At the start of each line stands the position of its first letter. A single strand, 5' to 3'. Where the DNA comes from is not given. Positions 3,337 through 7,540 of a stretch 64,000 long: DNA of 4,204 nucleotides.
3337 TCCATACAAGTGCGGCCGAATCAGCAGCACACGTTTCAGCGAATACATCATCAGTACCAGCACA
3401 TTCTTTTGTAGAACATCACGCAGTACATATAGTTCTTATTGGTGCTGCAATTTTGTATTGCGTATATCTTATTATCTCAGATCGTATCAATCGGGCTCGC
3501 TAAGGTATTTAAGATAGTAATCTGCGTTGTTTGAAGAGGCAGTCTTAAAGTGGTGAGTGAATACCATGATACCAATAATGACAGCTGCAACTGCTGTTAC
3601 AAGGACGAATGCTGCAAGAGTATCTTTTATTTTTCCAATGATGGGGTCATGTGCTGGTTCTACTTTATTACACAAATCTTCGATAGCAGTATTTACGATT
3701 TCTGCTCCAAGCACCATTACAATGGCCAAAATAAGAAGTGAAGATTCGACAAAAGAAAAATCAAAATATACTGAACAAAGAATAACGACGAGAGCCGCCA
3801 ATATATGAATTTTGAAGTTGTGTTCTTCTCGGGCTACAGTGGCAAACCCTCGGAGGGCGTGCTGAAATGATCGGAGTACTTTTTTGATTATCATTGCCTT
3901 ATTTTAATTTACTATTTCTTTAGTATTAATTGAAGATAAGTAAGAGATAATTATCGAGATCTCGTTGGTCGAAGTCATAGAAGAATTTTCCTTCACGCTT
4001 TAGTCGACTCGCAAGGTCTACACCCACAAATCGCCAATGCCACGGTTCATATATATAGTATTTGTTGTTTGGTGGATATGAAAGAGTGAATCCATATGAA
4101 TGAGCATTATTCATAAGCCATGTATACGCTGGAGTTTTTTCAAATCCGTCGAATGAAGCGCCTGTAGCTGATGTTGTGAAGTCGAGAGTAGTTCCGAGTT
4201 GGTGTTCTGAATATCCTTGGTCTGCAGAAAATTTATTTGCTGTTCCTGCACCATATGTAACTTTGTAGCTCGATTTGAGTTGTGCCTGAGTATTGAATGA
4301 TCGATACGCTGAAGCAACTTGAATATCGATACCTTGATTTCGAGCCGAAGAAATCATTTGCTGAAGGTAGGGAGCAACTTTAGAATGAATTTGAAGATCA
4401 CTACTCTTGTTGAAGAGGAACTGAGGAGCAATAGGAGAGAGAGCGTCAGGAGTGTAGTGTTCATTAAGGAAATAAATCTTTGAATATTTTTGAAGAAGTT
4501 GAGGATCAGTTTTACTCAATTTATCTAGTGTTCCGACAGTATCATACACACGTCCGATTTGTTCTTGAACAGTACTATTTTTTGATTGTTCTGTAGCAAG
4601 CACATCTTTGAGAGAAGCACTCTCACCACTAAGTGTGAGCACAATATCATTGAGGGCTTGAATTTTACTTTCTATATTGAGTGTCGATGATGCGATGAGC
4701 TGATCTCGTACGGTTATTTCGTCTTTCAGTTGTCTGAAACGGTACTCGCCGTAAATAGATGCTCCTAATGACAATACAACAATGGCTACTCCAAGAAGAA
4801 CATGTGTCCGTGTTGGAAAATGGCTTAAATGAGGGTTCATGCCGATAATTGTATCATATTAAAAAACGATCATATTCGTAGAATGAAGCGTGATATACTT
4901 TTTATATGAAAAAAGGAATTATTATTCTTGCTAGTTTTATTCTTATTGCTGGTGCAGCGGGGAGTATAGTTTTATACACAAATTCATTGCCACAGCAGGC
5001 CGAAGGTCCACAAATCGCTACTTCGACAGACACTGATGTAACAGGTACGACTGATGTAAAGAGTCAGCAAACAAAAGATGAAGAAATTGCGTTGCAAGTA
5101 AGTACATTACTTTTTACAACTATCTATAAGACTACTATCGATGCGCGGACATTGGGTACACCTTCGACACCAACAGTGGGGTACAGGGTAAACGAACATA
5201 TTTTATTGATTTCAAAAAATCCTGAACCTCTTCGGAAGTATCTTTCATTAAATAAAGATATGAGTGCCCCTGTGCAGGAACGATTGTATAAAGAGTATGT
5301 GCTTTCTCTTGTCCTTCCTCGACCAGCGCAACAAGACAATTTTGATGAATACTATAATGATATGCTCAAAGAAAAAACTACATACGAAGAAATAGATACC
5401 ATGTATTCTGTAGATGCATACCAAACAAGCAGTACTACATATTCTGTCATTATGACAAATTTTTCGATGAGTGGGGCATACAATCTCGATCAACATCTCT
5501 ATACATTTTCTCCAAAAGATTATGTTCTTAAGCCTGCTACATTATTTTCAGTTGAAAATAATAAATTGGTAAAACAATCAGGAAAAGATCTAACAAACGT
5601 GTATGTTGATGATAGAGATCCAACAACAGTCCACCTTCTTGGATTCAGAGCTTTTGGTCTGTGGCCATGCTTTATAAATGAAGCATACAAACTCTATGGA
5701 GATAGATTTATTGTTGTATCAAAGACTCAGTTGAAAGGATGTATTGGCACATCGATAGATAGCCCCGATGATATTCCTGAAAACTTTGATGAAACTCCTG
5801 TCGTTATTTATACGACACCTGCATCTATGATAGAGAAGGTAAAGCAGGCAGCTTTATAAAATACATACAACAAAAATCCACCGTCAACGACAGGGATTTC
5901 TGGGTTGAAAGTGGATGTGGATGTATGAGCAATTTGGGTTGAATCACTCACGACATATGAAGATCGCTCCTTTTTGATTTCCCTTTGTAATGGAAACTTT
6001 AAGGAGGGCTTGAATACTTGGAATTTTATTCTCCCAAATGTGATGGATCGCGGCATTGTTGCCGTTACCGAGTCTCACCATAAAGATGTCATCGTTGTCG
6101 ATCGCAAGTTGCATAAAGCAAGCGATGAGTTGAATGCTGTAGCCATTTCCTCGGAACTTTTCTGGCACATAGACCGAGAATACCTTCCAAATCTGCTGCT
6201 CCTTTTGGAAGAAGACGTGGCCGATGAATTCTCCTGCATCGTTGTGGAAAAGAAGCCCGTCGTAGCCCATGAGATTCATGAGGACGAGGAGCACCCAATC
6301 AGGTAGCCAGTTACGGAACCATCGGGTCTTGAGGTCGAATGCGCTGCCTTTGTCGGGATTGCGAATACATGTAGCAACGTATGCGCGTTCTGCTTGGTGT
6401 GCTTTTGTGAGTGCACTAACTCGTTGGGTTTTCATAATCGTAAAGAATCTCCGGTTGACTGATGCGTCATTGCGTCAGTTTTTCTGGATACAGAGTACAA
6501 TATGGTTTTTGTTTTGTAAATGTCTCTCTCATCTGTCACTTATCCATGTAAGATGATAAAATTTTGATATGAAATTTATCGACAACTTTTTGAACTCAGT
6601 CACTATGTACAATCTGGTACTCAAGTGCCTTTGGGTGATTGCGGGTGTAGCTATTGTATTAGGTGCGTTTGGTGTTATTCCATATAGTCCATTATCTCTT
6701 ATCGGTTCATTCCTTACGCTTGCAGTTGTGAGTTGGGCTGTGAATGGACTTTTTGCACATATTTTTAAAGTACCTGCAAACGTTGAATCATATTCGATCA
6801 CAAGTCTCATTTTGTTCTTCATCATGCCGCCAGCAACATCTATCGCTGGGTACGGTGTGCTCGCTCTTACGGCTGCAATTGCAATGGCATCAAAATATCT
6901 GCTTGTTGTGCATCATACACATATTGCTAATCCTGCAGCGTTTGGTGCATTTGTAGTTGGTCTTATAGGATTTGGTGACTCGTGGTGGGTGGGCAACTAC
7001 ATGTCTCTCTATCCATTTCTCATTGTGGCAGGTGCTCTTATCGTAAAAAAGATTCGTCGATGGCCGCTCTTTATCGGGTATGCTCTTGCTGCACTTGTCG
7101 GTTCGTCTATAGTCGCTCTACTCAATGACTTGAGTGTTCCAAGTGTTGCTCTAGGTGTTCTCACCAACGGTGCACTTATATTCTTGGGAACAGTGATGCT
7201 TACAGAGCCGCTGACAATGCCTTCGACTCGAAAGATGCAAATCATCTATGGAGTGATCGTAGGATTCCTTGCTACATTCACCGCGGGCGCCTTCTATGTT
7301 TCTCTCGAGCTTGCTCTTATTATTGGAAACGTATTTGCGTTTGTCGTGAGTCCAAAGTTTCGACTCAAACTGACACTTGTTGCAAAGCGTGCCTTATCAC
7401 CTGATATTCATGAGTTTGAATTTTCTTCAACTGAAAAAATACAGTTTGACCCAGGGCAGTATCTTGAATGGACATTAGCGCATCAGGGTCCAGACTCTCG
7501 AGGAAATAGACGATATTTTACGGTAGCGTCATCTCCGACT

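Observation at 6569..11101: Candidate minimal flavin-transfer chain: an RnfD/NqrB-like-FNR fusion, a membrane-anchored FMN-binding protein and ApbE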

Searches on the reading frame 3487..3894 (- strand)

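Call 60: search_protein_families(library=pfam, proteins=[window:3487-3894:-], max_evalue=0.001)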
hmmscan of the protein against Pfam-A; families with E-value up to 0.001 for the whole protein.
window:3487-3894:- (135 aa): 1 family
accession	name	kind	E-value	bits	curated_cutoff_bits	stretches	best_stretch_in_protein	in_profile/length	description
PF01219.24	DAGK_prokar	-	1.7e-29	102.1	22.3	1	12-112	2-102/102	Prokaryotic diacylglycerol kinase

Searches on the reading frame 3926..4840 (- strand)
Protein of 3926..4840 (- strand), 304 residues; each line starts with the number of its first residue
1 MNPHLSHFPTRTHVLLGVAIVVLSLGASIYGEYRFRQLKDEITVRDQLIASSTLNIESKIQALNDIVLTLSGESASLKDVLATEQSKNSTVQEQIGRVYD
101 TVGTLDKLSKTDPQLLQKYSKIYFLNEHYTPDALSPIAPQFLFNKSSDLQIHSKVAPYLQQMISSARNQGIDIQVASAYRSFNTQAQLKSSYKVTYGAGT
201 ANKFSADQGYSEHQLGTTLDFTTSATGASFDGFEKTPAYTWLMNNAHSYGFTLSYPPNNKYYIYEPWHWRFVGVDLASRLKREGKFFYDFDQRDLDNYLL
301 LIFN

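Call 3: search_protein_families(library=pfam, proteins=[window:3926-4840:-], max_evalue=0.01)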
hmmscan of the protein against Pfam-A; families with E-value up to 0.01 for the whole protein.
window:3926-4840:- (304 aa): 1 family
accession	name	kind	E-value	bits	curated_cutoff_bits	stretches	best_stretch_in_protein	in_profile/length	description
PF02557.22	VanY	-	1.1e-34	119.6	25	1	150-273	3-131/132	D-alanyl-D-alanine carboxypeptidase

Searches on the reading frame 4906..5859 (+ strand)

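Call 3: search_protein_families(library=pfam, proteins=[window:4906-5859:+], max_evalue=0.01)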
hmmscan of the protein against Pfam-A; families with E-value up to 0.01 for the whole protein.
window:4906-5859:+ (317 aa): 1 family
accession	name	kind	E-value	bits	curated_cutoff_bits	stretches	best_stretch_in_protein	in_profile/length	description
PF06674.16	DUF1176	-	0.0055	16.8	34.8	1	150-283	183-311/322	Protein of unknown function (DUF1176)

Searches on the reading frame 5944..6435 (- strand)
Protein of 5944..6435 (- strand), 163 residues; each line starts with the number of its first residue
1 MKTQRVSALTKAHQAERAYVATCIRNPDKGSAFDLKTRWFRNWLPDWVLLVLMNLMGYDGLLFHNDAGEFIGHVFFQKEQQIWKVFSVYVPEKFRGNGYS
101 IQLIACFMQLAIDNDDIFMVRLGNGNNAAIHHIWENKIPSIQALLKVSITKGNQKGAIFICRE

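Call 3: search_protein_families(library=pfam, proteins=[window:5944-6435:-], max_evalue=0.01)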
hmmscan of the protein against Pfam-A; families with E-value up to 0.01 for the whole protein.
window:5944-6435:- (163 aa): 4 families
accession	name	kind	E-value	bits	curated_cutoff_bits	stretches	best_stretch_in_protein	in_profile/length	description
PF00583.31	Acetyltransf_1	-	0.00037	21.2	20.7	1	59-131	33-109/116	Acetyltransferase (GNAT) family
PF17013.11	Acetyltransf_15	-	0.0013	18.7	35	1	77-107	67-97/210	Putative acetyl-transferase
PF08445.16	FR47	-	0.0015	18.9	22.1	1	81-131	20-70/86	FR47-like protein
PF14542.12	Acetyltransf_CG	-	0.0028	18.2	30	1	66-111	7-53/80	GCN5-related N-acetyl-transferase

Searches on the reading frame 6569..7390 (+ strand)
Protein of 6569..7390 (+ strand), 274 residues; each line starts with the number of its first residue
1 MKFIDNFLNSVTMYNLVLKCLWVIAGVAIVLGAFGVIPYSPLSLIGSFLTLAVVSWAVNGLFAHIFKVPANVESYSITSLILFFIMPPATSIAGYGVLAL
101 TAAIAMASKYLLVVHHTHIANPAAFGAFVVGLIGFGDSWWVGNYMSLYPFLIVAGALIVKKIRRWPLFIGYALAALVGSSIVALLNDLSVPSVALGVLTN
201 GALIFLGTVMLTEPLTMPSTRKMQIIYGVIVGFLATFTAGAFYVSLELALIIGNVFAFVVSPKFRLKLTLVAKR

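Call 5: search_protein_families(library=pfam, proteins=[window:6569-7390:+], max_evalue=10)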
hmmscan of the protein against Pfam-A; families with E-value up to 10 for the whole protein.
window:6569-7390:+ (274 aa): 1 family
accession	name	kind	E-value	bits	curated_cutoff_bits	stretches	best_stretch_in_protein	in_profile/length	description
PF03116.20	NQR2_RnfD_RnfE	-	4.7e-07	29.9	27.7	1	149-259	177-285/296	NQR2, RnfD, RnfE family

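Call 43: search_solved_structures(query=A3, max_evalue=1, show_alignments=2)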
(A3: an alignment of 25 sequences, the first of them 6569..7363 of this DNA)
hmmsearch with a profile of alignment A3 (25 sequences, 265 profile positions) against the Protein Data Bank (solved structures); distinct sequences matched with E-value up to 1: 2.
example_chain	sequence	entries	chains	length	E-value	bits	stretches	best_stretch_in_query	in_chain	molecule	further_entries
8ahx_D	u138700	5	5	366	1.3e-06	31.4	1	151-258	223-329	Ion-translocating oxidoreductase complex subunit D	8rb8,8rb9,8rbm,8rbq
5egi_A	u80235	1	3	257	0.17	14.7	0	184-234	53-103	Uncharacterized protein Y57A10A.10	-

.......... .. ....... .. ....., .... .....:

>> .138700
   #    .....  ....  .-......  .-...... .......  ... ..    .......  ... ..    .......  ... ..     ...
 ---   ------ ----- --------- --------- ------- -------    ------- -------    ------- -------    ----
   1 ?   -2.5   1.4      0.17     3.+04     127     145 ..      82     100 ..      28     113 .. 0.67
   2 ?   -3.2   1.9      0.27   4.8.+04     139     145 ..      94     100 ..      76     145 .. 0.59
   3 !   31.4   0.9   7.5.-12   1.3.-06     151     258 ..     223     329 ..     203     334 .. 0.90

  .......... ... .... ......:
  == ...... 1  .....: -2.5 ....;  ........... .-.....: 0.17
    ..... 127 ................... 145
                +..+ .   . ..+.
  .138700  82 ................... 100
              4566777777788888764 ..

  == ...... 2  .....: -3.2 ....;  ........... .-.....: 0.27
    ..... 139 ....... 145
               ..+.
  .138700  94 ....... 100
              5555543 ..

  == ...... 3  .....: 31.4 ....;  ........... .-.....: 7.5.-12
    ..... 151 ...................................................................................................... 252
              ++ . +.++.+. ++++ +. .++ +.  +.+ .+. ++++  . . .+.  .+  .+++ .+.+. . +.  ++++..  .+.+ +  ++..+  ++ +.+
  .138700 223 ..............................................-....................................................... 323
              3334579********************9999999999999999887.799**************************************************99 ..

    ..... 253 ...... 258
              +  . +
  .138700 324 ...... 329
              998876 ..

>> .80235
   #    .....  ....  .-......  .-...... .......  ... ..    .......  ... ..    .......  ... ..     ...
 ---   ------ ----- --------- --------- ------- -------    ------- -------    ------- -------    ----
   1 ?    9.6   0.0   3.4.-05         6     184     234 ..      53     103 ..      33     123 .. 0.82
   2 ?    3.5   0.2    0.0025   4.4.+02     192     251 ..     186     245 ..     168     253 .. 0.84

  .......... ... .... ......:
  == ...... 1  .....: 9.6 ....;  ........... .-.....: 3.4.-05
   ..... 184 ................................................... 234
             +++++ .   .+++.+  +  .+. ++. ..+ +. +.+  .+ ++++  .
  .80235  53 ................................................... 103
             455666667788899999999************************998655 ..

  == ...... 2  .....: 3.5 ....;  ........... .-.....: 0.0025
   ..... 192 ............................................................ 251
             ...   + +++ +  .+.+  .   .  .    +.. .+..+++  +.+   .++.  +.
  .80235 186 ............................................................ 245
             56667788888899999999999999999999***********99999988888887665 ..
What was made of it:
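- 6569..7363 (+): Membrane domain (aa 1-265), predicted N-in/C-in with 10 TM helices. The outward TM5-TM6 loop (aa 133-144) is short and lacks the flavinylated Thr of RnfD/NqrB. Profile hit to RnfD 8ahx_D E 1.3e-6 (call 43).
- T212 and T216 lie in the TEPxTxP motif, which is shared with canonical RnfD (call 43).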

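Call 74: search_protein_representatives(protein=window:6569-7363:+)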
Query: 265 residues. Proteins with E-value up to 0.001 (for the whole library): 1203; up to 1e-10: 695; up to 1e-30: 268. The best 150 are listed.
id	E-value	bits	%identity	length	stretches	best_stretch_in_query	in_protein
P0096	1.6e-55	205.0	48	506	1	1-265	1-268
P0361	4.3e-54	200.4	44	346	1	2-264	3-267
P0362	5.8e-54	199.9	44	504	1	1-265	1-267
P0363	5.9e-53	196.6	44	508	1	2-265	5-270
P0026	6.1e-53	196.6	47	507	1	3-263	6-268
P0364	6.1e-53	196.6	44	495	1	2-263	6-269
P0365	1.8e-52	195.1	43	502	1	1-261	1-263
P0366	2.1e-52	194.8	45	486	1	2-263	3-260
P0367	5.5e-52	193.5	41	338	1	2-265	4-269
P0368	6.7e-52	193.2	45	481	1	1-264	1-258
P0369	1.7e-50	188.6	44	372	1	4-265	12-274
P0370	2.0e-50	188.3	42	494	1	4-265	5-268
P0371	2.5e-50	188.0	43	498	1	3-264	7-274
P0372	4.6e-50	187.2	45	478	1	1-264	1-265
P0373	5.2e-50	187.0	44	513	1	4-260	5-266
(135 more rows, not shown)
